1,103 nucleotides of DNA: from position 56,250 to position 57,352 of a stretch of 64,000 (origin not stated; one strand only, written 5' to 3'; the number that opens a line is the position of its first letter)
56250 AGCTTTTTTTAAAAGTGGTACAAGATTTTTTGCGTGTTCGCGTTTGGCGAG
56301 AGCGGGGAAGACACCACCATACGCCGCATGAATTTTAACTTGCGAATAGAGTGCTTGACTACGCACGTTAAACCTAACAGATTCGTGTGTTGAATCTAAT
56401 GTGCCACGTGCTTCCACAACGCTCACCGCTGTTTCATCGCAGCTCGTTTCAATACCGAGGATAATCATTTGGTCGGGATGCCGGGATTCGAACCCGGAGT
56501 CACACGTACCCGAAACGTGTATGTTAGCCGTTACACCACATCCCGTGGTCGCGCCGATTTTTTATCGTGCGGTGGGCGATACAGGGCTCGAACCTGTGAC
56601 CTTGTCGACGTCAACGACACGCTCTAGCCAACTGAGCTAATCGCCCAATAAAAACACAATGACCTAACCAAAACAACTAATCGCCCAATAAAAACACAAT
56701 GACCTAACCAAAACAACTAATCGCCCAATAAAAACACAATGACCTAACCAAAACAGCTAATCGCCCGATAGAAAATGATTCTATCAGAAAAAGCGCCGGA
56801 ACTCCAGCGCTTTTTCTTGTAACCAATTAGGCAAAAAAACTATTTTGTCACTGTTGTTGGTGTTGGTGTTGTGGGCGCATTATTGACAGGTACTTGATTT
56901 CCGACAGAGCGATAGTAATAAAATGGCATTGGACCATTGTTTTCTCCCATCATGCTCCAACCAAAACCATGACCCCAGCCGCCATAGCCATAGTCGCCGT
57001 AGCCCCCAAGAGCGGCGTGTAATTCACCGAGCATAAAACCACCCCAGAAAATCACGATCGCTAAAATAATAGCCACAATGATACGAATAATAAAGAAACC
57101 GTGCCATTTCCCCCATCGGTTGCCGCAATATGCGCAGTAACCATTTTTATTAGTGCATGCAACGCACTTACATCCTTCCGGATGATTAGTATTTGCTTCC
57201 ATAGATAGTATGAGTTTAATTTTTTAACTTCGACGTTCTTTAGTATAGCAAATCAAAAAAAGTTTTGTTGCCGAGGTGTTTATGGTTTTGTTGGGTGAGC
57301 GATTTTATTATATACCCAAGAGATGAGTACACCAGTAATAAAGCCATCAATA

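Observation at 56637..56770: Exact 40-bp tandem repeat (3.3 copies) templated from the 5' end of tRNA-Val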

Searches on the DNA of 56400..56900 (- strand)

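Call 44: search_rna_families(source=window, start=56400, end=56900, threshold=evalue, max_evalue=10)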
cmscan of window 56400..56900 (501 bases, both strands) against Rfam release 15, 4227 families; matches with E-value up to 10: 14.
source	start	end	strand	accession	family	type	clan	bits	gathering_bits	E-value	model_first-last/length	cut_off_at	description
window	56573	56646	-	RF00005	tRNA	Gene; tRNA;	CL00001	65.7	29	3.6e-14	1-71/71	no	tRNA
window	56473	56545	-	RF00005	tRNA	Gene; tRNA;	CL00001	60.2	29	1.2e-12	1-71/71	no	tRNA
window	56747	56843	-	RF01770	rimP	Cis-reg; leader;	-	25.5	47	0.057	1-102/102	no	Gammaprotebacteria rimP leader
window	56786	56846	-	RF02057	STnc40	Gene; sRNA;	-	20.8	45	0.4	1-70/70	no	Salmonella enterica sRNA STnc40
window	56474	56545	-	RF01684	mascRNA-menRNA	Gene;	-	20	42.5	0.16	1-56/56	no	MALAT1-associated small cytoplasmic RNA/MEN beta RNA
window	56786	56857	-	RF00506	Thr_leader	Cis-reg; leader;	-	20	55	0.25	1-118/118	no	Threonine operon leader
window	56429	56497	-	RF04321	tmRNA_permuted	Gene;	-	19.3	47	0.066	36-99/213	no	permuted transfer-messenger RNA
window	56780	56821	-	RF03884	mir-725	Gene; miRNA;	-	18.3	76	0.44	1-56/56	no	mir-725 microRNA precursor family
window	56755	56817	+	RF02057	STnc40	Gene; sRNA;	-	18.3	45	1.6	1-70/70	no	Salmonella enterica sRNA STnc40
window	56736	56820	+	RF02432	SpF25_sRNA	Gene; sRNA;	-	18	48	2.5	1-102/102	no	Streptococcus sRNA SpF25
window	56451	56549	-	RF01053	Deinococcus_Y_RNA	Gene;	-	16.3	80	3.4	1-126/126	no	Deinococcus radiodurans Y RNA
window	56813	56886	-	RF01561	DdR11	Gene; snRNA; snoRNA; CD-box;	-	14.5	65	3.8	1-76/76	no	Dictyostelium snoRNA DdR11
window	56483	56495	+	RF04351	Plastid-psbl-rps4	Cis-reg;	-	13.5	68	6.8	11-23/53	no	Plastid-psbl-rps4 3UTR RNA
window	56439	56563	+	RF01394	isrK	Gene; sRNA;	-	10.9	50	9.6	1-77/77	no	isrK Hfq binding RNA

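Call 76: search_dna_similar(query=window:56647-56800:-, collection=phages, mode=distant, max_evalue=1, max_rows=10)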
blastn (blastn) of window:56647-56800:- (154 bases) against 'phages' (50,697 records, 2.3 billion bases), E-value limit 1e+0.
Records with a match: 1; places in all: 1; records where one place covers at least 80% of the query: 0.
Best place of each record, by identity: 90-95% 1.
By first word of the organism name: Flavobacterium 1.
By host as written in the record: Flavobacterium columnare NBRC 100251 = ATCC 23463 1.
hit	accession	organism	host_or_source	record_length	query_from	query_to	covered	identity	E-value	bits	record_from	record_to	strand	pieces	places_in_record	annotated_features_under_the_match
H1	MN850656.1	Flavobacterium phage fF4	Flavobacterium columnare NBRC 100251 = ...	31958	8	34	18%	92.9%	5e-1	39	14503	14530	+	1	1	putative structural protein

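Call 77: search_dna_similar(query=window:56647-56800:-, collection=plasmids, mode=distant, max_evalue=1, max_rows=10)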
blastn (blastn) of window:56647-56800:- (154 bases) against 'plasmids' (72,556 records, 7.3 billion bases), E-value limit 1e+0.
No match.

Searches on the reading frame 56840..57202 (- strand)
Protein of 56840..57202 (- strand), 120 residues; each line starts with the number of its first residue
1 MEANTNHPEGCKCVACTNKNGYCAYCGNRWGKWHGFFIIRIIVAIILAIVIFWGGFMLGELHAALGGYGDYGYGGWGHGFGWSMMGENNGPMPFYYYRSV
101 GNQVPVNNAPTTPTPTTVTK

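Call 12: find_encoding_contigs(protein=window:56840-57202:-, flank=4000, max_places=10)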
Protein window:56840-57202:- (120 aa): 4 contigs read that carry it; 2 places shown.
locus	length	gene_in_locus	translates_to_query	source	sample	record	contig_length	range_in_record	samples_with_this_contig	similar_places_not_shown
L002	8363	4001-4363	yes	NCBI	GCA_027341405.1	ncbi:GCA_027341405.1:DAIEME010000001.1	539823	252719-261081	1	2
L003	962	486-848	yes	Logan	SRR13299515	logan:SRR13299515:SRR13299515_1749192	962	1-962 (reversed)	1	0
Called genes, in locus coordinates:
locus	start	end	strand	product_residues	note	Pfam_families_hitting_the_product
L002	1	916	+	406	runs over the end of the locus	PF02491:SHS2_FTSA, PF14450:FtsA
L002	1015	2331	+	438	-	PF00091:Tubulin, PF12327:FtsZ_C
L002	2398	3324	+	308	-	PF00070:Pyr_redox (faint), PF00890:FAD_binding_2 (faint), PF01134:GIDA (faint), PF03486:HI0933_like (faint), PF07992:Pyr_redox_2, PF12831:FAD_oxidored (faint), PF13738:Pyr_redox_3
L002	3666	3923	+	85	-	-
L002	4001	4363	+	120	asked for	-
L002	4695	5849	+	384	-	PF00814:TsaD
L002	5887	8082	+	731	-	PF00133:tRNA-synt_1, PF09334:tRNA-synt_1g (weak), PF13603:tRNA-synt_1_2 (weak), PF00133:tRNA-synt_1, PF08264:Anticodon_1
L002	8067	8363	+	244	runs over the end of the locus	PF13367:PrsW-protease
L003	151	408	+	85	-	-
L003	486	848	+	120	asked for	-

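Call 61: search_protein_families(library=pfam, proteins=[window:56840-57202:-], max_evalue=0.001)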
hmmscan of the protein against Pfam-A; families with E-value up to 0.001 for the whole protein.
window:56840-57202:- (120 aa): 0 families
